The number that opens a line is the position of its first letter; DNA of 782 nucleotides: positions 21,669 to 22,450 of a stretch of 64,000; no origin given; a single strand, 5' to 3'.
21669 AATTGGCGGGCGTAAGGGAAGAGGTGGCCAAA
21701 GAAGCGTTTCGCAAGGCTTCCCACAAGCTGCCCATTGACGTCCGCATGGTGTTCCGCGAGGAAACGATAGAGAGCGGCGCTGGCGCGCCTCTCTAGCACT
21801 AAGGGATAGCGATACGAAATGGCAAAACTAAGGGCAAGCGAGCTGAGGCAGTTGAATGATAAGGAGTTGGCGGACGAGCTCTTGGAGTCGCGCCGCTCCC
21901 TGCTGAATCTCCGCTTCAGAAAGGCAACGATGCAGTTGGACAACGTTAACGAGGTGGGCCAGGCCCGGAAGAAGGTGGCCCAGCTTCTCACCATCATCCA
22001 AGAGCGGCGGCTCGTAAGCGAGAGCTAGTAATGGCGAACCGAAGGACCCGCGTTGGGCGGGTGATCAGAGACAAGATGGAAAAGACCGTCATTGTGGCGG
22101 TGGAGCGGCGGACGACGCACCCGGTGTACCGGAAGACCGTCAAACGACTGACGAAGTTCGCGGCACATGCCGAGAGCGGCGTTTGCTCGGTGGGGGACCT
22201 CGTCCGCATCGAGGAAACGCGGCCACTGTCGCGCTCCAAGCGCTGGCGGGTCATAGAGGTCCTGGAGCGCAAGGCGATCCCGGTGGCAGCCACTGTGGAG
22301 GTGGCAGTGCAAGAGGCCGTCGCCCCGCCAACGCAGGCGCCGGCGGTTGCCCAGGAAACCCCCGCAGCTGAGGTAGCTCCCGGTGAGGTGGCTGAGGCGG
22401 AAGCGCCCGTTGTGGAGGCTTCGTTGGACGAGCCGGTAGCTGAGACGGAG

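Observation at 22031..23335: uS17 is five times normal size, with 18 tandem 16-aa acidic repeats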

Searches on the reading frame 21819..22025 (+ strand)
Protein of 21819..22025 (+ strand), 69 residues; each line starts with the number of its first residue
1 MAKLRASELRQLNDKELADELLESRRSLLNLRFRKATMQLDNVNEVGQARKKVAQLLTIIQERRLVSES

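Call 4: search_protein_families(library=pfam, proteins=[window:21819-22025:+], max_evalue=0.01)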
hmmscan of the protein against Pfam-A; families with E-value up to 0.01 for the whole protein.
window:21819-22025:+ (69 aa): 1 family
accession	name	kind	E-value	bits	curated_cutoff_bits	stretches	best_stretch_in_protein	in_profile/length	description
PF00831.28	Ribosomal_L29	-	9.1e-18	64.5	24.5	1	7-63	1-57/57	Ribosomal L29 protein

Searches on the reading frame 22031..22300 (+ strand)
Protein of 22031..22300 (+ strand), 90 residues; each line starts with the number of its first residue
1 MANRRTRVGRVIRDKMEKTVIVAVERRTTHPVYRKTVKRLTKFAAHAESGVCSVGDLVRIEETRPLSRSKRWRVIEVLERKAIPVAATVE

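Call 9: find_related_loci(query=window:22031-22300:+, collection=genome_contigs, flank=3000)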
Query window:22031-22300:+ (90 aa) in genome_contigs; peptide patterns used: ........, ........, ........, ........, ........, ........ (x = any residue, [..] = any of these).
425 stretches matched a pattern; 26 encode a relative of the query (tblastn E <= 1e-3); 26 distinct loci.
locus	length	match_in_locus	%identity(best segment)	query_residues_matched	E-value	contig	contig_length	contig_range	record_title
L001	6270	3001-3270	98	1-90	1e-57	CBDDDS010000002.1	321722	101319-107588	MAG: Dehalococcoidia bacterium isolate db2bbbab-11a9-477a-bdcc-a3d7ed85a633 genome assembly, contig: contig_2, whole gen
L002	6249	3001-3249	61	1-83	2e-31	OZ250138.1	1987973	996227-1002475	MAG: Dehalococcoidia bacterium isolate d3301223-f1be-4609-9b3a-bd3f0c8b9ec3 genome assembly, chromosome: 1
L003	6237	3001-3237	56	2-80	6e-27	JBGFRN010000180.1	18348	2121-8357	MAG: Bacillota bacterium isolate BA1A45.2019.Bin.119 NODE_3379_length_18348_cov_1.738191, whole genome shotgun sequence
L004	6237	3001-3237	56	2-80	1e-26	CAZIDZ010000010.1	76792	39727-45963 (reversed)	MAG TPA_asm: uncultured bacterium isolate SRP214966_co4_367 genome assembly, contig: NODE_128_length_76792_cov_18.987112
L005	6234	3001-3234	54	5-82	1e-26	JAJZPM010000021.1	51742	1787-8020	MAG: Nitrospirae bacterium isolate SKS1.bin124 NODE_1060_length_51742_cov_5.989925, whole genome shotgun sequence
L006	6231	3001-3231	58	4-80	2e-26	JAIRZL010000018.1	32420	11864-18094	MAG: Oscillospiraceae bacterium isolate Gsp477_bin88 k119_4004801, whole genome shotgun sequence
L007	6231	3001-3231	56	4-80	5e-26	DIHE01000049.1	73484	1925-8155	MAG TPA_asm: Holophagales bacterium UBA5704 UBA5704_contig_142, whole genome shotgun sequence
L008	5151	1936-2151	58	9-80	7e-25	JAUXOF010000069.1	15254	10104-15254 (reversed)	MAG: Thermodesulfovibrionales bacterium isolate C1_metabat.bin.51 C1_k141_169270, whole genome shotgun sequence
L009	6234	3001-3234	56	1-79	2e-24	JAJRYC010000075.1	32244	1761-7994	MAG: Nitrospirae bacterium isolate Dive96_bin3.242 k141_2249895, whole genome shotgun sequence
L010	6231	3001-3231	55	4-80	3e-24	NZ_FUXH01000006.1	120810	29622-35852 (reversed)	Porphyromonas crevioricanis strain ATCC 55563, whole genome shotgun sequence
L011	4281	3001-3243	51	4-85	9e-23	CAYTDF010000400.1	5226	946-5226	MAG TPA_asm: uncultured bacterium isolate SRP308112_co1_364 genome assembly, contig: NODE_32323_length_5226_cov_3.033649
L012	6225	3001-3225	55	5-79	1e-22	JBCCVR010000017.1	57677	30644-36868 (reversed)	MAG: Cyanobacteria bacterium P01_E01_bin.42 k141_969958_length_57677_cov_23.8549, whole genome shotgun sequence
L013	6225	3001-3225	56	4-78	1e-22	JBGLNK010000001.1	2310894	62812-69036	MAG: Dehalococcoidia bacterium isolate PPR_0277 scaffold_42132, whole genome shotgun sequence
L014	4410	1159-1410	55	1-83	1e-21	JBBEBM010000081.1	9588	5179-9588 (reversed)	MAG: Dehalococcoidia bacterium isolate LejiaF_67_20 Lejia_F_9713_length_9588_cov_12, whole genome shotgun sequence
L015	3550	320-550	57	4-80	7e-22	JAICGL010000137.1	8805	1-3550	MAG: Acidimicrobiia bacterium isolate CF_bin.45 k141_280287_length_8805_cov_7.2774, whole genome shotgun sequence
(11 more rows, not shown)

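Call 15: find_related_loci(query=window:22031-22300:+, collection=metagenome_contigs, flank=2500)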
Query window:22031-22300:+ (90 aa) in metagenome_contigs; peptide patterns used: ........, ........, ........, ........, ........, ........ (x = any residue, [..] = any of these).
600 stretches matched a pattern (row limit reached: there are more); 46 encode a relative of the query (tblastn E <= 1e-3); 46 distinct loci.
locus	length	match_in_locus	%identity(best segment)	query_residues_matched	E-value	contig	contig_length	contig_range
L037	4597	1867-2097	61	4-80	6e-30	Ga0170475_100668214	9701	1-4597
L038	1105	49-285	59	2-80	2e-29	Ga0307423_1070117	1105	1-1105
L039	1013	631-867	59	2-80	1e-29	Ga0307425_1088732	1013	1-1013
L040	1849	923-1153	60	4-80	3e-28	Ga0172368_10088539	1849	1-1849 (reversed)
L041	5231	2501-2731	60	2-78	8e-28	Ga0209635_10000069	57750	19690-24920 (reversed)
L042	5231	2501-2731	60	2-78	8e-28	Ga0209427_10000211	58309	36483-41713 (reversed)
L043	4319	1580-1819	58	1-80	2e-27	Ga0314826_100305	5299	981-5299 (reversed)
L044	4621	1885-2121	57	2-80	2e-27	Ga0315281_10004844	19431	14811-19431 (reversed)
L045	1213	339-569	57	4-80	3e-27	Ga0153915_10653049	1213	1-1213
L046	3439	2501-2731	57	4-80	5e-27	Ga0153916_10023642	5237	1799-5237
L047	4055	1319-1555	56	2-80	9e-27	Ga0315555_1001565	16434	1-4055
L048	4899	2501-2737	56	2-80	9e-27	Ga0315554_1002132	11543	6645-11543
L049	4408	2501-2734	54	5-82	1e-26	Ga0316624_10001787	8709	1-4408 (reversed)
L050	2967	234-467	54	5-82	1e-26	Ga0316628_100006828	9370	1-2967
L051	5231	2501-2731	56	4-80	8e-26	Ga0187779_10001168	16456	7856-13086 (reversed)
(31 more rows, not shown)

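Call 33: search_protein_representatives(protein=window:22031-22300:+)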
Query: 90 residues. Proteins with E-value up to 0.001 (for the whole library): 7184; up to 1e-10: 2017; up to 1e-30: 2. The best 150 are listed.
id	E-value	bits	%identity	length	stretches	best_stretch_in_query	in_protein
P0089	1.6e-32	127.1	48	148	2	4-80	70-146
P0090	2.6e-31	123.2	46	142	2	4-74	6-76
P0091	7.0e-28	112.3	49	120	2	3-64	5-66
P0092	1.8e-27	111.0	46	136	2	4-75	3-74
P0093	7.1e-26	105.9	66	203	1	1-83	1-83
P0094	8.8e-26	105.6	62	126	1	3-86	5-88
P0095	3.3e-25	103.8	48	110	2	4-60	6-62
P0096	3.5e-25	103.8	62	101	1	3-83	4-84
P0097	3.6e-25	103.7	58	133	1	3-87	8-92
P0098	5.4e-25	103.1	58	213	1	3-85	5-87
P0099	5.6e-25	103.1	64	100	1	3-80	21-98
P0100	9.4e-25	102.4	59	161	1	3-83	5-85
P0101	2.2e-24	101.2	59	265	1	3-83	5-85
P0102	3.2e-24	100.7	61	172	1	3-82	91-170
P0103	4.7e-24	100.1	59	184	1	3-85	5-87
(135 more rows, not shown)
